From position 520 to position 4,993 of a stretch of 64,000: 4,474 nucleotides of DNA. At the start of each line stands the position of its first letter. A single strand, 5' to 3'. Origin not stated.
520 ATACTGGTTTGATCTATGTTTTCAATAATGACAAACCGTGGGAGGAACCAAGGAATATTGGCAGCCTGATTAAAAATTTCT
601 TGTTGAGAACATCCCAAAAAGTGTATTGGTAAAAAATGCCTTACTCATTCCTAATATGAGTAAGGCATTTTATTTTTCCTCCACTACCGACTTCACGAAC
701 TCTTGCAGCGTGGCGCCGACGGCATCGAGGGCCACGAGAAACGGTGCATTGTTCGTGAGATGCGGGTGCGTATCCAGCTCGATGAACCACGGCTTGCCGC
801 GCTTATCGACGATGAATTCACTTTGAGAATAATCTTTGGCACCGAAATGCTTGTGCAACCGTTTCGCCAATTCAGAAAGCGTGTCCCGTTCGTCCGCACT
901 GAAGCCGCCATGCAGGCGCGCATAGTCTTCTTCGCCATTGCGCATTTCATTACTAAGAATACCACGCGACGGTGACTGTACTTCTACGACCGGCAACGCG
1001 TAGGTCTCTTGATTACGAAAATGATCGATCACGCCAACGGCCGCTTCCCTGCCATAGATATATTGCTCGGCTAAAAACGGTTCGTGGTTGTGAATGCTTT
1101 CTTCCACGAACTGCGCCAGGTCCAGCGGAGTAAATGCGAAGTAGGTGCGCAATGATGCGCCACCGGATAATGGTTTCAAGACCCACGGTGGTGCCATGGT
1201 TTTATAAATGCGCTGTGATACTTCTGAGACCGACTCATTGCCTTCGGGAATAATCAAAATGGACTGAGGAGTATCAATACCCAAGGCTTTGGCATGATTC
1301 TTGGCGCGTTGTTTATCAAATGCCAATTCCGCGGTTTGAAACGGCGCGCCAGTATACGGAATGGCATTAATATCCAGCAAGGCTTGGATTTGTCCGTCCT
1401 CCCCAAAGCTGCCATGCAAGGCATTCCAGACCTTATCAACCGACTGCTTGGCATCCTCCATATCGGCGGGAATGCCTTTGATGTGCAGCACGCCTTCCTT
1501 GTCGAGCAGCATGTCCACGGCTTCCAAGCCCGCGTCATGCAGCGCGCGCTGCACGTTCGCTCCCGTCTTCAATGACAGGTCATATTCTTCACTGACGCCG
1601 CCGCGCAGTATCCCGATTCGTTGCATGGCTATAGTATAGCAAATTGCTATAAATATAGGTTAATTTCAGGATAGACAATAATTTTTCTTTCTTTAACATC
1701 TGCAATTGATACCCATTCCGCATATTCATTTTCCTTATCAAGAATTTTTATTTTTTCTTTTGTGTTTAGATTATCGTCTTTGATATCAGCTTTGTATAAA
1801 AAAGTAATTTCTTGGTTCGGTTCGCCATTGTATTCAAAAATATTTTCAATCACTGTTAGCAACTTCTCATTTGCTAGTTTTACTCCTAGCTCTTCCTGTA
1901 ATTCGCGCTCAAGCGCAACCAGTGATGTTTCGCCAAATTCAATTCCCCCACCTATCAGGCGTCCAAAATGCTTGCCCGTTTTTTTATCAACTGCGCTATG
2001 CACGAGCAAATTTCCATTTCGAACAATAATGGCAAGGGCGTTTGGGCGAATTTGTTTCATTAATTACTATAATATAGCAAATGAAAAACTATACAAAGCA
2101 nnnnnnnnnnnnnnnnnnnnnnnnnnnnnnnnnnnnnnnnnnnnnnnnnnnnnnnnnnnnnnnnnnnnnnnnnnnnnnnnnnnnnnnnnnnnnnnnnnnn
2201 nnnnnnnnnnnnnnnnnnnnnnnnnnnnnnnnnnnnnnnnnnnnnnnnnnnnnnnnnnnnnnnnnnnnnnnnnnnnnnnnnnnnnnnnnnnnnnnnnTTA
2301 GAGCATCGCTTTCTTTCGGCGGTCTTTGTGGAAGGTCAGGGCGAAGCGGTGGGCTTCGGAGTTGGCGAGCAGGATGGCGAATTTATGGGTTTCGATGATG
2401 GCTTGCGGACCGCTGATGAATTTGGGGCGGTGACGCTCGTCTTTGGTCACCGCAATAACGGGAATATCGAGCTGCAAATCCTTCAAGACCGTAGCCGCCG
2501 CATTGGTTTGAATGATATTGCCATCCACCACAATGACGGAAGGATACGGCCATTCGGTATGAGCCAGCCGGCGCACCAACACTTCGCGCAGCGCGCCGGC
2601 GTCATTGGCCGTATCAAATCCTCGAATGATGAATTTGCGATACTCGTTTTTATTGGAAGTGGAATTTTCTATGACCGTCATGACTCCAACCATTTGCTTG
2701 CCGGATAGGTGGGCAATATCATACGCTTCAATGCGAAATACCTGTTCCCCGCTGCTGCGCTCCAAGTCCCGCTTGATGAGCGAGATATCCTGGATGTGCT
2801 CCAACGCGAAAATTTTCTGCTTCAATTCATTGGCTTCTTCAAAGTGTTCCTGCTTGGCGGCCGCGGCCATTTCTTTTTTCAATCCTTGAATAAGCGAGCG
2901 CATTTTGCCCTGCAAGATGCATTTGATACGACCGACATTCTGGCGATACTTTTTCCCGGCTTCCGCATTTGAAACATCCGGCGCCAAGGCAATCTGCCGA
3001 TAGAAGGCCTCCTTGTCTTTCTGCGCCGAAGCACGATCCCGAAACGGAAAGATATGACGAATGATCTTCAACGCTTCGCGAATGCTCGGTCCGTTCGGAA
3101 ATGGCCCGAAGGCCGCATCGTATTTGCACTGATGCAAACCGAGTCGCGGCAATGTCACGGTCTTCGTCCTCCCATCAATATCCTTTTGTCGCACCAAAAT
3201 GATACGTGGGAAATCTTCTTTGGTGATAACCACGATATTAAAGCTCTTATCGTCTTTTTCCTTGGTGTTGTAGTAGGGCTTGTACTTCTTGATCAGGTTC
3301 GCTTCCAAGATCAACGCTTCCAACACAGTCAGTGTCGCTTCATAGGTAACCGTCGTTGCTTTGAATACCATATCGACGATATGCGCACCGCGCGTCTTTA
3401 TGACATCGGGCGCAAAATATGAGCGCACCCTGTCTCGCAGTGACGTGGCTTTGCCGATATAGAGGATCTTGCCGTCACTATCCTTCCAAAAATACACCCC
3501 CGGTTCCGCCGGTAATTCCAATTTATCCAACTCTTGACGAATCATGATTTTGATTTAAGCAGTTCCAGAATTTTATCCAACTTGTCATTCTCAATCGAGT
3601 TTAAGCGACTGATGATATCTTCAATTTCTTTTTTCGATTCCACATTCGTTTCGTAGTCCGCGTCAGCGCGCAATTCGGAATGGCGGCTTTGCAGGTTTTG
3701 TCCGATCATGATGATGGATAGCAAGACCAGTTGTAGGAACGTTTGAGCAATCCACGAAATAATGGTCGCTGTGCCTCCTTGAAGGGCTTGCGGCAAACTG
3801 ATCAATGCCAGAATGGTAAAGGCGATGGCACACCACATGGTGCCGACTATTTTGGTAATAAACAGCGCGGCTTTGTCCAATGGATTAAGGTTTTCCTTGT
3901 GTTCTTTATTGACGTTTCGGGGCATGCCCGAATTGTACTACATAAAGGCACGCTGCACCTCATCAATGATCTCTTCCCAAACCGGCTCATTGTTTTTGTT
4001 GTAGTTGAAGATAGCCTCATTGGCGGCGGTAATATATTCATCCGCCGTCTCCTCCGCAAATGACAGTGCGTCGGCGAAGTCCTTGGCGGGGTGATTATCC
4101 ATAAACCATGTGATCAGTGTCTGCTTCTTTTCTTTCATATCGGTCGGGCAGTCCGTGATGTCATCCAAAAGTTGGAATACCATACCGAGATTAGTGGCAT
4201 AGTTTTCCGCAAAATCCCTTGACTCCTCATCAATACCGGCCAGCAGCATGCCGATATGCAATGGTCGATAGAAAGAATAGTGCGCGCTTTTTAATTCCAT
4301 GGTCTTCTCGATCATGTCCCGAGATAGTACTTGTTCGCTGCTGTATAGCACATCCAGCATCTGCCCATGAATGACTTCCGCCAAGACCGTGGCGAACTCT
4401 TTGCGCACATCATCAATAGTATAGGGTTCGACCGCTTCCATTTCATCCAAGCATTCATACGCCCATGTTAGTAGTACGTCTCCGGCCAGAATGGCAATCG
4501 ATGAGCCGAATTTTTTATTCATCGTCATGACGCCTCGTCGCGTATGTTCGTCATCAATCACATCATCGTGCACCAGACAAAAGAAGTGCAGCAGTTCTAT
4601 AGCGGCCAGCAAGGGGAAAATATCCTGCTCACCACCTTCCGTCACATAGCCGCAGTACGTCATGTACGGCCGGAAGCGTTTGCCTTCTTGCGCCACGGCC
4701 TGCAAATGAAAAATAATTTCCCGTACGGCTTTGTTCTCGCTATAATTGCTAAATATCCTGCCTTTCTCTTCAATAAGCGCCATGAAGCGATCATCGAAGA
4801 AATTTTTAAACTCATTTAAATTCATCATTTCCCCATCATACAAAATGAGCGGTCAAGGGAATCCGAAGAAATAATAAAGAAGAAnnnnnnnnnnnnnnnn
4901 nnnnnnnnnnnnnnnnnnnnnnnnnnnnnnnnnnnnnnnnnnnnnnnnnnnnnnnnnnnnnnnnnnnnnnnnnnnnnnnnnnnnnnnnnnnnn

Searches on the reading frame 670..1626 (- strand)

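Call 69: search_protein_families(library=pfam, proteins=[window:670-1626:-], max_evalue=0.0001)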
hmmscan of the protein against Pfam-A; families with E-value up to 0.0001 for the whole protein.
window:670-1626:- (318 aa): 2 families
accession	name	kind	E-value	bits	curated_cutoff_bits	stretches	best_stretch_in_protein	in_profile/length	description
PF07478.18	Dala_Dala_lig_C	-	3e-18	66.5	24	1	113-316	3-204/204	D-ala D-ala ligase C-terminus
PF01820.27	Dala_Dala_lig_N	-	8.8e-18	65.4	34.6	1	55-94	82-121/121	D-ala D-ala ligase N-terminus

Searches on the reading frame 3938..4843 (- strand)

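Call 69: search_protein_families(library=pfam, proteins=[window:3938-4843:-], max_evalue=0.0001)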
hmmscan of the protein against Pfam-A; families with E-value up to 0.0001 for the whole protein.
window:3938-4843:- (301 aa): 1 family
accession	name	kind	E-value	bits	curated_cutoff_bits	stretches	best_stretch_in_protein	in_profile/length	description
PF00348.22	polyprenyl_synt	-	1.6e-43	149.2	27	1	49-244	11-203/251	Polyprenyl synthetase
